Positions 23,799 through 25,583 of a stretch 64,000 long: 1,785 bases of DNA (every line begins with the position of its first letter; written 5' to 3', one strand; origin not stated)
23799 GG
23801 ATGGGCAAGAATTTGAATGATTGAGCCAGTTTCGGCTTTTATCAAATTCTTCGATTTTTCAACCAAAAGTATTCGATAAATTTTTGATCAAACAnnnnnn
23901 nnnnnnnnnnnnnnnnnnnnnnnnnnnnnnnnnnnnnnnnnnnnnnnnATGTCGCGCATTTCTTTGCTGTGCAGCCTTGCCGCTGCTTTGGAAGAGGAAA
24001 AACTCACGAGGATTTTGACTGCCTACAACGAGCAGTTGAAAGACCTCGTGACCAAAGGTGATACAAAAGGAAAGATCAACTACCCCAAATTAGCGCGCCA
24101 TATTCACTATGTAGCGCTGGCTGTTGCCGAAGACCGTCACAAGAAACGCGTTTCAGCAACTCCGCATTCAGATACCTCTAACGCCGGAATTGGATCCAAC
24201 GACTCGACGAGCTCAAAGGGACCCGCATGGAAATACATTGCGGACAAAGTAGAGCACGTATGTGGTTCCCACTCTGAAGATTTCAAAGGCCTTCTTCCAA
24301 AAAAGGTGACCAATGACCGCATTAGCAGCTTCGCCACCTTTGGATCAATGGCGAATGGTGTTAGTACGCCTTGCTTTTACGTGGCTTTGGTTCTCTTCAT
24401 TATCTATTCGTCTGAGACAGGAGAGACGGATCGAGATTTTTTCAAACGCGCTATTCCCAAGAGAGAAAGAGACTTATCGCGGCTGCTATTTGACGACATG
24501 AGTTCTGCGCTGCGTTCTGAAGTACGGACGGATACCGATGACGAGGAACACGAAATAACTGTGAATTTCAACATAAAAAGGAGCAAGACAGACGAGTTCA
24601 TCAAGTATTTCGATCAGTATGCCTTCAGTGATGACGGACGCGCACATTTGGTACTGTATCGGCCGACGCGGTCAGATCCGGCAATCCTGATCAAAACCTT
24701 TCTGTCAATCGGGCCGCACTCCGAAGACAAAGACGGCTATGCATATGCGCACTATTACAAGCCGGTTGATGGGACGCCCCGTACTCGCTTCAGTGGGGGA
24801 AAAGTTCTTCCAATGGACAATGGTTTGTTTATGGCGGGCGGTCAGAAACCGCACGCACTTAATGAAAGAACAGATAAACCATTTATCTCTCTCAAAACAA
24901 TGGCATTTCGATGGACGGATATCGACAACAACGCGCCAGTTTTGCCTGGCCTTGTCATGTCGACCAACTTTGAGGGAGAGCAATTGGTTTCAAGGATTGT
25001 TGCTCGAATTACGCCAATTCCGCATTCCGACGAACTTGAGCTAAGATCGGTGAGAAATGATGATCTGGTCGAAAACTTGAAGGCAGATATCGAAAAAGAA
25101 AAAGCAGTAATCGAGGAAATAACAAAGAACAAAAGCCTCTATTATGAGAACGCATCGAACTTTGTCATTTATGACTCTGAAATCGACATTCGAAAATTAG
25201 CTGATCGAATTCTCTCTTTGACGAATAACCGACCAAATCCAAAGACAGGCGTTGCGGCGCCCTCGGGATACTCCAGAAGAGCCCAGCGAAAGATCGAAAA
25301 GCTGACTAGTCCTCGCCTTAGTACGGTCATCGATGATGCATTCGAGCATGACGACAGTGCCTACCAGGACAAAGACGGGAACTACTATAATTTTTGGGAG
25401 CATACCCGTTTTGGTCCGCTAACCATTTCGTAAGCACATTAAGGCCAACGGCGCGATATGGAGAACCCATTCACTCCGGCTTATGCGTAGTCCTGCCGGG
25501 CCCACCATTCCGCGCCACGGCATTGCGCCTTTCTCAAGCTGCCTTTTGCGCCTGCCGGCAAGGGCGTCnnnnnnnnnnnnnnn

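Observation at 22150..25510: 3.3-kb islet bounded by an exact 22-bp duplication of the tRNA(CAT) 3' end, but with no recombinase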

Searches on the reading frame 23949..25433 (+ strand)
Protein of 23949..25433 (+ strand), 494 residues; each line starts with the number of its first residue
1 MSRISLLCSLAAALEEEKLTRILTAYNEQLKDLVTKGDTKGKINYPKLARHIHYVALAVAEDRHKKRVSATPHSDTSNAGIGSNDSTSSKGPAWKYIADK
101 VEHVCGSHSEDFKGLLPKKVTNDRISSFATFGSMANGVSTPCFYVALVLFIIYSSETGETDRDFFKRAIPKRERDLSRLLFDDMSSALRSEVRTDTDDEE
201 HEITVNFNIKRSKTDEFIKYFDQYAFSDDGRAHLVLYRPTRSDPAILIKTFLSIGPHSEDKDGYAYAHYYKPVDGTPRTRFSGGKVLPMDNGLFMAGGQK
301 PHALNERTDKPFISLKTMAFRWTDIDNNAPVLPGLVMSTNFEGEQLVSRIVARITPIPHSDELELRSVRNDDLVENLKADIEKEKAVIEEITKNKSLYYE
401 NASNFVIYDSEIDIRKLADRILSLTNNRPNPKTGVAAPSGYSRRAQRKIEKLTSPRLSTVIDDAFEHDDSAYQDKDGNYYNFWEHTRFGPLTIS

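Call 10: search_protein_families(library=pfam, proteins=[window:23949-25433:+], max_evalue=1)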
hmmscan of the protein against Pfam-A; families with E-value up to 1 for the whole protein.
window:23949-25433:+ (494 aa): 0 families

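Call 11: search_protein_families(library=padloc, proteins=[window:23949-25433:+], max_evalue=1)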
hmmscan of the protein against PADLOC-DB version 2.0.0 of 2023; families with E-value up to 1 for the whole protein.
window:23949-25433:+ (494 aa): 0 families

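Call 12: search_protein_families(library=ncbifam, proteins=[window:23949-25433:+], max_evalue=1)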
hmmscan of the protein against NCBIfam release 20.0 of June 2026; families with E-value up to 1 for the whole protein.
window:23949-25433:+ (494 aa): 0 families

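Call 13: search_protein_families(library=phrogs, proteins=[window:23949-25433:+], max_evalue=1)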
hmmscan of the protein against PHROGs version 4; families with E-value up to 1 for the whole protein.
window:23949-25433:+ (494 aa): 1 family
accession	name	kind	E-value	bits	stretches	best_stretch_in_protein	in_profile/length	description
phrog_7297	-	unknown function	0.18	13.1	1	385-412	42-69/82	-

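Call 14: find_homologous_proteins(query=window:23949-25433:+)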
Query window:23949-25433:+ (494 aa): 5 proteins with E <= 0.001 among 8000 candidates.
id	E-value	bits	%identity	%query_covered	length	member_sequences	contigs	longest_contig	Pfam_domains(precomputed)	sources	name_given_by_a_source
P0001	5.1e-181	621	56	100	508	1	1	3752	-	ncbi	ncbi:MAG: hypothetical protein AAF742_04195, partial [Pseudomonadota bacterium]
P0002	9.0e-158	544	50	100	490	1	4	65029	-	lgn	-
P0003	1.5e-152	527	49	100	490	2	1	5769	-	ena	-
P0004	2.4e-74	269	35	96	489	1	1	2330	-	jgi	jgi:hypothetical protein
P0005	1.1e-71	260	34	98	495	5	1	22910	-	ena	-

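Call 16: find_encoding_contigs(protein=P0002, flank=10000, max_places=4)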
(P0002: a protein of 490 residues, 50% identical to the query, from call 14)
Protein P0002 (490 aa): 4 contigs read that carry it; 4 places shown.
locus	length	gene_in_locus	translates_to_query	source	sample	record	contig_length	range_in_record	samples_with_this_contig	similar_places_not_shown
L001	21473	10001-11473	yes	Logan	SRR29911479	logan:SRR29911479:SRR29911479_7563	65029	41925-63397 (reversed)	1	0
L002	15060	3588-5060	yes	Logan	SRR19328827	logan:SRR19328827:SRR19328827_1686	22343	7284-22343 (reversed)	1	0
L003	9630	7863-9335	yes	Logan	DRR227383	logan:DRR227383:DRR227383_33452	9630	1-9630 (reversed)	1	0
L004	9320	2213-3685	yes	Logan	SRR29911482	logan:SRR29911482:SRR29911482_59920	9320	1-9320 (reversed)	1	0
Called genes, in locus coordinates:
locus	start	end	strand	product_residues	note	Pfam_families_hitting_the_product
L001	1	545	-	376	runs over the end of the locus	PF00589:Phage_integrase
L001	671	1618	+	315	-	PF07183:DUF1403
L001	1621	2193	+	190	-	PF04079:SMC_ScpB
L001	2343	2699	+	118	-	-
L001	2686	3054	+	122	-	PF12844:HTH_19, PF13560:HTH_31 (weak), PF01381:HTH_3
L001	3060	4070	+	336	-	PF06114:Peptidase_M78, PF09394:Inhibitor_I42 (weak)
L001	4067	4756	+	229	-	PF00112:Peptidase_C1, PF03051:Peptidase_C1_2 (faint)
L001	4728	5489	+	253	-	-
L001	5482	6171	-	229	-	PF03167:UDG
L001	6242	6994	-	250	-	PF22769:DCD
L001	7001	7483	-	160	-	-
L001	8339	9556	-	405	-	-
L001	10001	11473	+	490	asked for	-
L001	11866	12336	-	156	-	-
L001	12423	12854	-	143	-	PF00589:Phage_integrase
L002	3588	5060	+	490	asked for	-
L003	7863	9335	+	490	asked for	-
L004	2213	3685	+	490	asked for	-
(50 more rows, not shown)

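Call 18: find_encoding_contigs(protein=P0005, flank=10000, max_places=4)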
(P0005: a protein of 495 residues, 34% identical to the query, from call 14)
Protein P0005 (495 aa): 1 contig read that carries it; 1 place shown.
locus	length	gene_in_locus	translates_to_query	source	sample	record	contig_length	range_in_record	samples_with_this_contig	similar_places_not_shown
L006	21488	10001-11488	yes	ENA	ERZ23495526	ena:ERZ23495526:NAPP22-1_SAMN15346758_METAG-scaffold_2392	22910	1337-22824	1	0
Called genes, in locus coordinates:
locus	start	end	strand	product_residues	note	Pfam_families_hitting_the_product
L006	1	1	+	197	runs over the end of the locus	PF05638:T6SS_HCP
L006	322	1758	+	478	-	PF11762:Arabinose_Iso_C (weak), PF02952:Fucose_iso_C (weak)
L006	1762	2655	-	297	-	PF02311:AraC_binding, PF00165:HTH_AraC (weak), PF12833:HTH_18, PF00165:HTH_AraC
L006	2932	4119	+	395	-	PF00532:Peripla_BP_1 (faint), PF13407:Peripla_BP_4, PF13458:Peripla_BP_6 (faint)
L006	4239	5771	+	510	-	PF00005:ABC_tran, PF13304:AAA_21 (faint), PF00005:ABC_tran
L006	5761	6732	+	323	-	PF02653:BPD_transp_2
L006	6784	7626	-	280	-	-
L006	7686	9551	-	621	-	PF00912:Transgly, PF00905:Transpeptidase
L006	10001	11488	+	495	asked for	-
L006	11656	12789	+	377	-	PF00355:Rieske, PF00848:Ring_hydroxyl_A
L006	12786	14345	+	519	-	PF00884:Sulfatase, PF01663:Phosphodiest (faint), PF16347:SGSH_C, PF12411:Choline_sulf_C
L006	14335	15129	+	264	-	PF00106:adh_short, PF01370:Epimerase, PF08659:KR, PF13561:adh_short_C2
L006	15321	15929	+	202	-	PF05853:BKACE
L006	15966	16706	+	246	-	PF00106:adh_short, PF01370:Epimerase (weak), PF08659:KR, PF13561:adh_short_C2, PF23441:SDR (weak)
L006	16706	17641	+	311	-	PF02737:3HCDH_N, PF00725:3HCDH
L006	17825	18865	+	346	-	PF01636:APH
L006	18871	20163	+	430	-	PF03952:Enolase_N, PF00113:Enolase_C, PF13378:MR_MLE_C, PF07476:MAAL_C (weak)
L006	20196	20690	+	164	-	PF13238:AAA_18 (weak)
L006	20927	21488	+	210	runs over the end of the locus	PF00857:Isochorismatase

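Call 47: predict_structure(alignment_id=A1)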
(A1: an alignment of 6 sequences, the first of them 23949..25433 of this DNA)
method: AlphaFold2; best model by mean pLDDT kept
length: 494 residues; sequences in the alignment: 6
mean_pLDDT: 70.0   pTM: 0.47
mean pLDDT of the five models: 70.0, 68.2, 62.2, 59.8, 48.7
residues with pLDDT >= 90: 60; 70-90: 260; 50-70: 51; < 50: 123
segments of 3 or more residues with pLDDT < 50: 71-89, 192-206, 273-279, 302-311, 341-344, 428-494
pLDDT, mean of each block of 10 residues (from residue 1): 85 86 89 79 84 89 75 40 38 87 90 87 85 73 91 90 82 83 83 38 46 81 78 86 75 81 79 48 76 72 46 68 69 73 59 86 83 91 90 81 81 88 63 28 30 31 33 40 35 26
secondary structure, 60 per line:
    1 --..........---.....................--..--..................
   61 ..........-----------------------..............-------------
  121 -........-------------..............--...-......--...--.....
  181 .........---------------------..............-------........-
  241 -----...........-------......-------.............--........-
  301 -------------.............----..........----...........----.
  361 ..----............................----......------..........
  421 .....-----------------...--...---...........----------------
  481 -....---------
elements in order: H3-12 H16-36 H45-70 H94-107 H122-129 H143-156 H163-168 H176-189 H211-224 E232-239 E246-256 E264-269 E280-289 E292-299 E314-321 H322-326 E331-340 E345-355 E367-369 H370-394 H399-404 H411-425 E443-445 E448-450 H454-464 H482-485

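Call 50: search_protein_representatives(alignment_id=A1)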
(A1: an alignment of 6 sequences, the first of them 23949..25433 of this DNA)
Query: 6 sequences, 490 profile positions. Proteins with E-value up to 0.001 (for the whole library): 125; up to 1e-10: 91; up to 1e-30: 72. The best 125 are listed.
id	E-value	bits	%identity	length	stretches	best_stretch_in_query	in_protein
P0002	3.7e-252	853.8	-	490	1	1-489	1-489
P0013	1.7e-169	581.2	-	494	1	2-489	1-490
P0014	5.0e-150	517.0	-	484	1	3-489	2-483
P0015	1.6e-111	390.0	-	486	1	7-488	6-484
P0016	2.0e-108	379.7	-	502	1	15-489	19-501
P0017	8.6e-108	377.7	-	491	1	4-488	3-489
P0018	1.3e-107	377.1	-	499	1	4-490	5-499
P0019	1.1e-104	367.5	-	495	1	4-489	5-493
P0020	4.3e-102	358.9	-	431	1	79-488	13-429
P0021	4.2e-100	352.3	-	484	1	7-489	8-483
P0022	2.2e-99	350.0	-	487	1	5-490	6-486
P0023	5.0e-99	348.8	-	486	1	9-487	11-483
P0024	3.4e-98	346.0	-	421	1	77-489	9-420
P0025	6.5e-96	338.5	-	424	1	79-490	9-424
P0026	1.7e-92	327.2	-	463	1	24-488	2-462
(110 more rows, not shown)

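Call 52: fold_search(model_id=the predicted structure, library=pdb)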
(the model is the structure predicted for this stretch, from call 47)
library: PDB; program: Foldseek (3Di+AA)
matches with E <= 10: 768; with E <= 0.001: 0
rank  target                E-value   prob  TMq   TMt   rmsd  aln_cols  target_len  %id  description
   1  8ast_B                4.1e-02  0.98  0.16  0.57   6.8       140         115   11  The Crystal structure of short F46Y agroavidin - apo (released 2023-04-12)
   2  2a13                  5.0e-02  0.77  0.16  0.39  10.2       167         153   11  X-ray structure of protein from Arabidopsis thaliana AT1G79260 (released 2005-07-12)
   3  3wjg                  5.6e-02  0.77  0.16  0.39  10.2       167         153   11  Crystal structure of mutant nitrobindin M75L/H76L/Q96C/M148W/H158L (NB10) from Arabidopsis thaliana (released 2014-04-02)
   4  3qkg                  7.2e-02  0.72  0.16  0.38   8.5       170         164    9  Crystal structure of alpha-1-microglobulin at 2.3 A resolution (released 2012-02-08)
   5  3wjd                  7.2e-02  0.60  0.15  0.37  10.3       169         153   11  Crystal structure of mutant nitrobindin F44W/M75L/H76L/Q96C/M148L/H158L (NB5) from Arabidopsis thaliana (released 2014-04-02)
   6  4es7                  7.9e-02  0.77  0.16  0.39   8.7       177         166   10  crystal structure of protein HC from Homo sapiens at 2 angstrom (released 2013-04-24)
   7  4ymy                  7.9e-02  0.57  0.15  0.37  10.3       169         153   11  Crystal structure of mutant nitrobindin M75A/H76L/Q96C/M148L/H158A (NB11) from Arabidopsis thaliana (released 2015-12-30)
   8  8ass_D                9.7e-02  0.92  0.17  0.53   6.2       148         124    9  The Crystal structure of F46Y mutant of the agroavidin-biotin complex (released 2023-04-12)
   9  4o4x_B                1.0e-01  0.35  0.14  0.13   9.1       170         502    9  Crystal structure of the vaccine antigen Transferrin Binding Protein B (TbpB) double mutant Tyr-167-Ala and Trp-176-Al (released 2015-01-14)
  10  9tp6_B                1.0e-01  0.25  0.12  0.21  11.0       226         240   10  Structure of LolA3 from Porphyromonas gingivalis (released 2026-02-18)
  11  3wjb_A                1.1e-01  0.51  0.15  0.37  10.6       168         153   12  Crystal structure of mutant nitrobindin M75L/H76L/Q96C/M148L/H158L (NB4) from Arabidopsis thaliana (released 2014-04-09)
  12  4o4u_B                1.5e-01  0.51  0.15  0.15   8.1       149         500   11  Crystal structure of the vaccine antigen Transferrin Binding Protein B (TbpB) mutant Trp-176-Ala from Haemophilus para (released 2015-01-14)
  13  4ggr                  1.5e-01  0.82  0.14  0.52   6.6       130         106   10  The structure of apo bradavidin2 (Form A) (released 2013-06-19)
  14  3wje_B                1.5e-01  0.38  0.15  0.36  10.6       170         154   11  Crystal structure of mutant nitrobindin M75W/H76L/Q96C/M148L/H158L (NB6) from Arabidopsis thaliana (released 2014-04-02)
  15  3szi_E                1.9e-01  0.92  0.16  0.56   6.4       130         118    5  Structure of apo shwanavidin (P21 form) (released 2012-04-25)
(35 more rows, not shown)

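Call 53: search_solved_structures(query=A3, max_evalue=1)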
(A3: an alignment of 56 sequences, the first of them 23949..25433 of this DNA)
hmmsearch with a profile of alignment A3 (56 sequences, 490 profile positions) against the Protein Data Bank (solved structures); distinct sequences matched with E-value up to 1: 1.
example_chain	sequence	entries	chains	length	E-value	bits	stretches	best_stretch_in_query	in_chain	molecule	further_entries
4qpo_A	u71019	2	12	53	0.73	11.7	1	22-65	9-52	Relaxosome protein TraM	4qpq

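Call 54: search_protein_families(library=pfam, alignment_id=A3, max_evalue=0.01)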
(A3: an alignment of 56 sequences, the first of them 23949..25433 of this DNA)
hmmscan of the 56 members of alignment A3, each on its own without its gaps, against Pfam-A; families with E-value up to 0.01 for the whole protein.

A. member 1, window:23949-25433:+ (494 aa): 0 families

B. families by the number of members that match (of 56 scanned): 1 family
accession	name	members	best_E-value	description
PF03718.19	Glyco_hydro_49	1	0.0086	Glycosyl hydrolase family 49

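Call 71: find_encoding_contigs(protein=P0003, flank=6000, max_places=3)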
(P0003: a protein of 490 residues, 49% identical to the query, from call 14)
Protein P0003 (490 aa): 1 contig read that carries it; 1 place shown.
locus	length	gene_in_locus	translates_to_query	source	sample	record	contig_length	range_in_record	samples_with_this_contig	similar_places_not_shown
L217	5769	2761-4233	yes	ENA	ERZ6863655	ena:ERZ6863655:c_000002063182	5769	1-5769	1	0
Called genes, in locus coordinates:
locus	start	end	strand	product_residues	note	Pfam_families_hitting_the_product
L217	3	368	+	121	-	?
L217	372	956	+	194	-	PF04079:SMC_ScpB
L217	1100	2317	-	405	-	-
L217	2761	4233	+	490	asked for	-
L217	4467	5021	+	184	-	-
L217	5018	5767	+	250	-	?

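Call 76: search_dna_similar(query=window:23949-25433:+, collection=plasmids, mode=protein, max_rows=10)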
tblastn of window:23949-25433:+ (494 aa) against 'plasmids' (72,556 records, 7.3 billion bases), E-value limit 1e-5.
No match.

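Call 92: fold_search(model_id=the predicted structure, library=viral)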
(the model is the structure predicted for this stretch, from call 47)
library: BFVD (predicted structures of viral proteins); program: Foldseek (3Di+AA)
matches with E <= 10: 522; with E <= 0.001: 0
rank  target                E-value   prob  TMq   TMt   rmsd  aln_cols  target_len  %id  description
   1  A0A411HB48            3.4e-03  0.18  0.11  0.09  27.4       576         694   10  Uncharacterized protein [Homarus gammarus nudivirus]
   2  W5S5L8                5.6e-03  0.89  0.18  0.28  12.7       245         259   12  Uncharacterized protein [Pithovirus sibericum]
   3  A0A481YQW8            7.6e-03  0.11  0.09  0.05  23.6       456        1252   12  Early transcription factor large subunit-like protein [Marseillevirus LCMAC101]
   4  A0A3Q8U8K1            2.4e-02  0.82  0.18  0.28  14.5       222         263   10  Uncharacterized protein [Megavirus baoshan]
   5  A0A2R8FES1            7.7e-02  0.21  0.13  0.26  18.2       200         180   10  Uncharacterized protein [Brazilian cedratvirus IHUMI]
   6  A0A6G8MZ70            8.1e-02  0.66  0.19  0.36  11.8       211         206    9  Uncharacterized protein [Cedratvirus kamchatka]
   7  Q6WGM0                8.1e-02  0.10  0.10  0.08  27.2       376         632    9  Attachment glycoprotein [Mossman virus]
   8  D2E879                1.3e-01  0.04  0.08  0.07  29.0       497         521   10  (no name in the UniProt tables at hand)
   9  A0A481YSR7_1          1.3e-01  0.08  0.09  0.06  16.4       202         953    9  mRNA capping enzyme [Marseillevirus LCMAC101]
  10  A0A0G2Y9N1            1.6e-01  0.12  0.09  0.14  16.4       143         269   12  Proliferating cell nuclear antigen [Acanthamoeba polyphaga mimivirus Kroon]
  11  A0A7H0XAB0            1.7e-01  0.08  0.11  0.11  22.0       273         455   10  (no name in the UniProt tables at hand)
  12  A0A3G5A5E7            1.7e-01  0.06  0.10  0.13  27.4       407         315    8  Uncharacterized protein [Hyperionvirus sp.]
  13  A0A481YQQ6            2.0e-01  0.10  0.11  0.08  16.5       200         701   10  DNA ligase (Fragment) [Iridovirus LCIVAC01]
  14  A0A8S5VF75            2.1e-01  0.10  0.07  0.08  15.2       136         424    7  Uncharacterized protein [Siphoviridae sp. ctF2K4]
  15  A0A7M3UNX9            2.4e-01  0.18  0.11  0.25  16.0       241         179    7  Uncharacterized protein [Pyramimonas orientalis virus]
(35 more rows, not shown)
